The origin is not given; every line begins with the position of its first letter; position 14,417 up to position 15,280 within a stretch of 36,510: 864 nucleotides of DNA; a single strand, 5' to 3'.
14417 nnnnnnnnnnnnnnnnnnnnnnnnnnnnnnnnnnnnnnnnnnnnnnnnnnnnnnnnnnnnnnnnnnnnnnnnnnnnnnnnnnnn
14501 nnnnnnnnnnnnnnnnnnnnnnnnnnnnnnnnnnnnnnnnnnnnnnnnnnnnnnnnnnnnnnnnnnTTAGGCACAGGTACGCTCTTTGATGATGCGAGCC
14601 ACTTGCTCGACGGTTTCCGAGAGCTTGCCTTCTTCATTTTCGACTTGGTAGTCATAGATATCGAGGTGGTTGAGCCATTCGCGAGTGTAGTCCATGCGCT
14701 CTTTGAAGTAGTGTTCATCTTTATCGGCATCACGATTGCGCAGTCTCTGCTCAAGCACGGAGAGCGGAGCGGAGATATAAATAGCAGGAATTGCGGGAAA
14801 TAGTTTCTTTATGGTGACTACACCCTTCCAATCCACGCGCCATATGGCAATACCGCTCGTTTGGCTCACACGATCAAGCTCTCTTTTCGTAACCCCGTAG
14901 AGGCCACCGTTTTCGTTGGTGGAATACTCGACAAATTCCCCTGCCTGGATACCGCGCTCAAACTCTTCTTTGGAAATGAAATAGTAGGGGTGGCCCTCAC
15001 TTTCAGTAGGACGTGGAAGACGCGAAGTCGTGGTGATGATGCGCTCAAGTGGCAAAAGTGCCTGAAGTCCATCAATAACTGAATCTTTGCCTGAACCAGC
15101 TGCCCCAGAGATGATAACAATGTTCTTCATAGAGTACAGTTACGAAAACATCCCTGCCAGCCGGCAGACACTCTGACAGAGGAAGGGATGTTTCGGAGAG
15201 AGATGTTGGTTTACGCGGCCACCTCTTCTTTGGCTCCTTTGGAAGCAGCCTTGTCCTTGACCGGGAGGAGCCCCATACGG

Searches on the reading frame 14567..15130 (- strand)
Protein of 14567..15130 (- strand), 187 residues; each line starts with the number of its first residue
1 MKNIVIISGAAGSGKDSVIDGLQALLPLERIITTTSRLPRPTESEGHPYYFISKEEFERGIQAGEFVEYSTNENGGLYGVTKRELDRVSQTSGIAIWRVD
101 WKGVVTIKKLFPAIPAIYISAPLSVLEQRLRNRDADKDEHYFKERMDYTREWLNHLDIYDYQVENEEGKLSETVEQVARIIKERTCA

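Call 22: search_protein_families(library=pfam, proteins=[window:14567-15130:-], max_evalue=1)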
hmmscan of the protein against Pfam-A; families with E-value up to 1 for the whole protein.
window:14567-15130:- (187 aa): 7 families
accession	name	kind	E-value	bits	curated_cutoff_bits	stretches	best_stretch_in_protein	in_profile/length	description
PF00625.27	Guanylate_kin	-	2.8e-29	102.6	25.2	1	2-183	2-181/182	Guanylate kinase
PF13555.12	AAA_29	-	0.0013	18.8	27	1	4-26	24-46/61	P-loop containing region of AAA domain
PF13238.12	AAA_18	-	0.0074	17.2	29.4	1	5-138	1-116/128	AAA domain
PF19842.5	YqeC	-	0.025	15.2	27.6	1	12-93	6-92/145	YqeC protein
PF03959.19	FSH1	-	0.032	14.4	21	1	113-184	35-99/211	Serine hydrolase (FSH1)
PF13671.12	AAA_33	-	0.033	14.9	27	0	116-139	101-124/143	AAA domain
PF01712.25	dNK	-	0.069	13.3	27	1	116-183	126-197/203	Deoxynucleoside kinase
